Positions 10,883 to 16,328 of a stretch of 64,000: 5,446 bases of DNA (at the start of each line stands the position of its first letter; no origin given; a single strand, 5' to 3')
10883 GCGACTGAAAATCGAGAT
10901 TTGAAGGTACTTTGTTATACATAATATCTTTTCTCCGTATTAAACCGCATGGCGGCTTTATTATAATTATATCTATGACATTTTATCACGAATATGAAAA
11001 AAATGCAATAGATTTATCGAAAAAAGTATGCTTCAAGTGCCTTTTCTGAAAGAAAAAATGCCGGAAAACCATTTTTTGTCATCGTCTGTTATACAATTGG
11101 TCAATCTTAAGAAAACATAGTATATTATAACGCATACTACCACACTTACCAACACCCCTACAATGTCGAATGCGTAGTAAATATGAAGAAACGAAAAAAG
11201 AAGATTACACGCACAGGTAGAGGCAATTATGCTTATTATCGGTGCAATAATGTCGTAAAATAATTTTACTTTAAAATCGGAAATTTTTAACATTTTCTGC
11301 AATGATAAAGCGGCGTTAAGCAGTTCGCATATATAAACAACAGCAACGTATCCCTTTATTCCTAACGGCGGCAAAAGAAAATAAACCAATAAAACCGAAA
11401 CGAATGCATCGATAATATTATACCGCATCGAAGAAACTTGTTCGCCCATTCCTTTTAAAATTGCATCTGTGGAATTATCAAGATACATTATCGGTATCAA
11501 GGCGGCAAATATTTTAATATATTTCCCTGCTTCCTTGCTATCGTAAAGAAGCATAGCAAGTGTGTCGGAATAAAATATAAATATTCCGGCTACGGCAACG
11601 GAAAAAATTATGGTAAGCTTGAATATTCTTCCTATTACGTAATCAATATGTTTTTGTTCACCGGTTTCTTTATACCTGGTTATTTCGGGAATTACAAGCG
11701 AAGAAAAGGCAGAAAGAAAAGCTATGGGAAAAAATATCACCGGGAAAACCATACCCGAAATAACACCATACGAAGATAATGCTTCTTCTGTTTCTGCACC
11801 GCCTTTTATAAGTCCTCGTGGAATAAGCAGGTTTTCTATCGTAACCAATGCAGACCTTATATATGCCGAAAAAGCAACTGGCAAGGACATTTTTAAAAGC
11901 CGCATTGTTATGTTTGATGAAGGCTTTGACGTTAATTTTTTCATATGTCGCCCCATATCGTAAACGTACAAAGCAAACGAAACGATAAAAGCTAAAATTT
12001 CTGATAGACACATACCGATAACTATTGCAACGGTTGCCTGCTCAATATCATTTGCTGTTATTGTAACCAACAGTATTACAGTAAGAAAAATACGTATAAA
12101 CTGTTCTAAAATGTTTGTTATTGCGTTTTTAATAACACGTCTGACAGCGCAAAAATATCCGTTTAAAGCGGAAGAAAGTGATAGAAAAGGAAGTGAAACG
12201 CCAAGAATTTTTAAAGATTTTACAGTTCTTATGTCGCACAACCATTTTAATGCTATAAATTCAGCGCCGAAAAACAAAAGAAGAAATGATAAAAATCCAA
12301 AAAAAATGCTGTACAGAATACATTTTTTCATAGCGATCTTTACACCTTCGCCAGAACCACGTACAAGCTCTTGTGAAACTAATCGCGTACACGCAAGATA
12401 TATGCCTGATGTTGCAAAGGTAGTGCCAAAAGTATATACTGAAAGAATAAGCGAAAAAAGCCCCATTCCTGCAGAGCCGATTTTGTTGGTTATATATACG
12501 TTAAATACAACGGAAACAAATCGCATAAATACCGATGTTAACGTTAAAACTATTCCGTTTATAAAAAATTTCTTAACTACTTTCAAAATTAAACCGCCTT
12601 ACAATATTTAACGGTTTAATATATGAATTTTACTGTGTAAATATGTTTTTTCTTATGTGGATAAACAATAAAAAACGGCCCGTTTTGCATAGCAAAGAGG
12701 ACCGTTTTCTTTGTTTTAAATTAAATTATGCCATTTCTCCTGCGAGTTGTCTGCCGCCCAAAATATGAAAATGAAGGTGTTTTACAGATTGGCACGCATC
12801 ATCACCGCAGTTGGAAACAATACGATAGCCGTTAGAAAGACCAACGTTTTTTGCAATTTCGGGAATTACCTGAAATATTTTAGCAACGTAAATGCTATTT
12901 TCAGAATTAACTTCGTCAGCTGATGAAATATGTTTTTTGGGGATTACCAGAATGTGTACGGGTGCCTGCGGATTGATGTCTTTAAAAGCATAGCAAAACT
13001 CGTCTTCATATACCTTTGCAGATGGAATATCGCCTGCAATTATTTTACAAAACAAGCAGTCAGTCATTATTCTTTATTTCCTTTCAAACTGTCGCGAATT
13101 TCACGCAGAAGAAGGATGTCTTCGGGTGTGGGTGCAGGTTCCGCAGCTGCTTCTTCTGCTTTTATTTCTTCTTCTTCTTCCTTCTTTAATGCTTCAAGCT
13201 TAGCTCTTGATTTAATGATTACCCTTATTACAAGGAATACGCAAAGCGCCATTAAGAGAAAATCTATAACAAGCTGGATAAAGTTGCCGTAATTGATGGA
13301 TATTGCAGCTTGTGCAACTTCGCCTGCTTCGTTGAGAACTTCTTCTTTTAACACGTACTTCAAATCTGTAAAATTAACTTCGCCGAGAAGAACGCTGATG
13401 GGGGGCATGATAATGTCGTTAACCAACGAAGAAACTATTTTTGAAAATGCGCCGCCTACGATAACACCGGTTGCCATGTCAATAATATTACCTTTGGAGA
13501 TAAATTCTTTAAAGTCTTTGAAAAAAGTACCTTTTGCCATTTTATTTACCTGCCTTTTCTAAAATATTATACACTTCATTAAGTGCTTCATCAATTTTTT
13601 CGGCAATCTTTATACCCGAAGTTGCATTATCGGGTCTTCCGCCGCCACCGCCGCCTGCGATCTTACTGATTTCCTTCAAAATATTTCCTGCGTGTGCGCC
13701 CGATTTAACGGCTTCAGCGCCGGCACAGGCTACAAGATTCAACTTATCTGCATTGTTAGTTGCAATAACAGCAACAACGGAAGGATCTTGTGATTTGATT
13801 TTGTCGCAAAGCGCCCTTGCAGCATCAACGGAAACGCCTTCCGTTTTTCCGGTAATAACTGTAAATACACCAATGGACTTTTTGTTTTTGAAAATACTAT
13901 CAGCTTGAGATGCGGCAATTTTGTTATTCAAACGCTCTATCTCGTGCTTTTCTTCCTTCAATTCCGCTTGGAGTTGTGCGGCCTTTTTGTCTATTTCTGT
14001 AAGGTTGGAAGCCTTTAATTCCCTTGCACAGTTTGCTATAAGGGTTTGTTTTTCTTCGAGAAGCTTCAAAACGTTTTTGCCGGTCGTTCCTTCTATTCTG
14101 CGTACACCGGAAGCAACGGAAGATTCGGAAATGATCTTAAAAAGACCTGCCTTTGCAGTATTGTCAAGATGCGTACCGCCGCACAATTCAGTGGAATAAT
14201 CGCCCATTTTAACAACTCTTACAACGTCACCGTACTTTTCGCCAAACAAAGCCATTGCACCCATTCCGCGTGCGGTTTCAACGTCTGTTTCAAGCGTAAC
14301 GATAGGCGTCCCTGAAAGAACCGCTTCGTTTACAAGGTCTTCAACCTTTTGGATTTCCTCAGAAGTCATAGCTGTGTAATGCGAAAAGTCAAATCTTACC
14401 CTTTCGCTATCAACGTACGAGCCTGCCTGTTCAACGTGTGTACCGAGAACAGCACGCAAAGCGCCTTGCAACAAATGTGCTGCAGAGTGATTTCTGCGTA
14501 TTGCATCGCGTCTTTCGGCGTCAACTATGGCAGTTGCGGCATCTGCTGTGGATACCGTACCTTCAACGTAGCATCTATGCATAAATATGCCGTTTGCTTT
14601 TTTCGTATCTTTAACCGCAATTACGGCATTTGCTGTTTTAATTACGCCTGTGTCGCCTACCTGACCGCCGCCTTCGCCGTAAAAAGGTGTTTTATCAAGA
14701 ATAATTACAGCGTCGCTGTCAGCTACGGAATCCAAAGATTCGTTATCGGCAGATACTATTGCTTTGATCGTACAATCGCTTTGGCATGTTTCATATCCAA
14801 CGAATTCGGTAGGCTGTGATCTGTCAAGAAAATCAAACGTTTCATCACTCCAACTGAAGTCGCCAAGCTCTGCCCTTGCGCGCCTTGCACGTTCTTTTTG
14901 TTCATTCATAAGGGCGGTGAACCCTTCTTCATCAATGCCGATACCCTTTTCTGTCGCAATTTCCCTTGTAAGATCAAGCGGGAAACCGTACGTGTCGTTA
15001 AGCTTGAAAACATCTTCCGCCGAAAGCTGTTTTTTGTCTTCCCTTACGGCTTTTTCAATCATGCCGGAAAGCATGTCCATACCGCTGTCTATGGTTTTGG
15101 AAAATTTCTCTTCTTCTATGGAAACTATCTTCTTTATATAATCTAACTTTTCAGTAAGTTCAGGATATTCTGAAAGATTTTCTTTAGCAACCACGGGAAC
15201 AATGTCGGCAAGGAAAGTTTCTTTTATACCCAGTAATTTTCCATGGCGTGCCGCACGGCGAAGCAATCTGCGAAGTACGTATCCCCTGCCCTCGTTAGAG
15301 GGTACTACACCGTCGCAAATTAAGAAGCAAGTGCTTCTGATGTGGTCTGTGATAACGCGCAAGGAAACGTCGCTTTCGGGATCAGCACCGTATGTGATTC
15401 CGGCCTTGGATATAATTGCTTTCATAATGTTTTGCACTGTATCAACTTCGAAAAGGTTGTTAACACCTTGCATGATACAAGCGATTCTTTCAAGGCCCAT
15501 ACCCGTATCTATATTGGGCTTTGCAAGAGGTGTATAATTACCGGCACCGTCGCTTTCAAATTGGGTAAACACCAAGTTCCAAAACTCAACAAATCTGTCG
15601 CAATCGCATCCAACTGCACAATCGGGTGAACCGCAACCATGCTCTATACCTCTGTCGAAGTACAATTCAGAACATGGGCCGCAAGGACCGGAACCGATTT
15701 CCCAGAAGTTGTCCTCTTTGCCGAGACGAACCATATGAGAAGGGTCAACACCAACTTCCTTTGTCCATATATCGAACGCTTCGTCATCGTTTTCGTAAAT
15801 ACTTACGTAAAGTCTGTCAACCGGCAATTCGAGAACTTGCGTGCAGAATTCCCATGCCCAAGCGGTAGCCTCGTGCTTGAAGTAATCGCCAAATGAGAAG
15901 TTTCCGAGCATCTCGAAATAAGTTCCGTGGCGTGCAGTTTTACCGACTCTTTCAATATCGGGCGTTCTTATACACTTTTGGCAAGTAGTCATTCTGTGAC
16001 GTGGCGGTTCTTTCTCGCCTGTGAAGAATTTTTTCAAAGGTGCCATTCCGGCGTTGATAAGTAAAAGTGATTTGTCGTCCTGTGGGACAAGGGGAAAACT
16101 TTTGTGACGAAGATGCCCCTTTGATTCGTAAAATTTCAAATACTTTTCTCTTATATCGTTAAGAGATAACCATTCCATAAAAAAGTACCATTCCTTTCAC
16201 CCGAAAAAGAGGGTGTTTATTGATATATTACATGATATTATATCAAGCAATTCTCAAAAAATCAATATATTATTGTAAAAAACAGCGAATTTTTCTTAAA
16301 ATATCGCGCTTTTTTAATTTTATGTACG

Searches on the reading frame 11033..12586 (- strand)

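Call 11: search_protein_families(library=pfam, proteins=[window:11033-12586:-], max_evalue=0.001)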
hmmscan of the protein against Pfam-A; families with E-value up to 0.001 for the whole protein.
window:11033-12586:- (517 aa): 2 families
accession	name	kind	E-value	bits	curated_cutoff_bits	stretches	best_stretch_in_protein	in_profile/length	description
PF01943.22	Polysacc_synt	-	1.1e-16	61.6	28.2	1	10-257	4-234/274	Polysaccharide biosynthesis protein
PF01554.23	MatE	-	3.9e-11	43.4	24.9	2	267-402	25-160/161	MatE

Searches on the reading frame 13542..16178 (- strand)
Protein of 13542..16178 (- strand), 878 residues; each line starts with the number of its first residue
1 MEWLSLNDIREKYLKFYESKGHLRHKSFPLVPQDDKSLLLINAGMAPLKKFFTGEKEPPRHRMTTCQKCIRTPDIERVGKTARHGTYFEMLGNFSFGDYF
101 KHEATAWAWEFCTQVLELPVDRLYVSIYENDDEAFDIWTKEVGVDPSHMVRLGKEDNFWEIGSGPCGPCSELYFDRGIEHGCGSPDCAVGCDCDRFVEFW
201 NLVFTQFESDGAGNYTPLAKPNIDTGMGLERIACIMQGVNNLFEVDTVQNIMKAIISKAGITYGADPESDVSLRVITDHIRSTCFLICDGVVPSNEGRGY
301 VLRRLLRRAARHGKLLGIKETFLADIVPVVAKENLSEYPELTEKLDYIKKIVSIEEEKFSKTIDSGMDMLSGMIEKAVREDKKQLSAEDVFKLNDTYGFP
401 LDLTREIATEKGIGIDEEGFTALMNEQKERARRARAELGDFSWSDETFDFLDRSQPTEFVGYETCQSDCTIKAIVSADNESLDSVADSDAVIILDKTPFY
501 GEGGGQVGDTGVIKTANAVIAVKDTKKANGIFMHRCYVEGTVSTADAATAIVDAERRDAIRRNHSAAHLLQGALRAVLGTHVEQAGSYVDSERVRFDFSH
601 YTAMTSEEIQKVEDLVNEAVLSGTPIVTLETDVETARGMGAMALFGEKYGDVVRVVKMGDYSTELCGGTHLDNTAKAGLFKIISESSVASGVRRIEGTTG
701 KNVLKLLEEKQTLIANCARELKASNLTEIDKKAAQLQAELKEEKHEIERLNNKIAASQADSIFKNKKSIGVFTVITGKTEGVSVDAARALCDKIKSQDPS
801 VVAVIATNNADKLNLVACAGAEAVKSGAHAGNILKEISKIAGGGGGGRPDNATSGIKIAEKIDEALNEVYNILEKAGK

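Call 10: search_protein_families(library=pfam, proteins=[window:13542-16178:-], max_evalue=0.001)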
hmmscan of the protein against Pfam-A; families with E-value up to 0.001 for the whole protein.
window:13542-16178:- (878 aa): 3 families
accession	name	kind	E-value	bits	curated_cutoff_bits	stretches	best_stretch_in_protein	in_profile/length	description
PF01411.24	tRNA-synt_2c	-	1.4e-194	648.1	30.3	1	8-556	1-552/552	tRNA synthetases class II (A)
PF07973.19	tRNA_SAD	-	9.3e-19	67.6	24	1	653-696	1-44/44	Threonyl and Alanyl tRNA synthetase second additional domain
PF02272.25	DHHA1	-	2.1e-13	51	25.9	1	775-874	5-101/102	DHHA1 domain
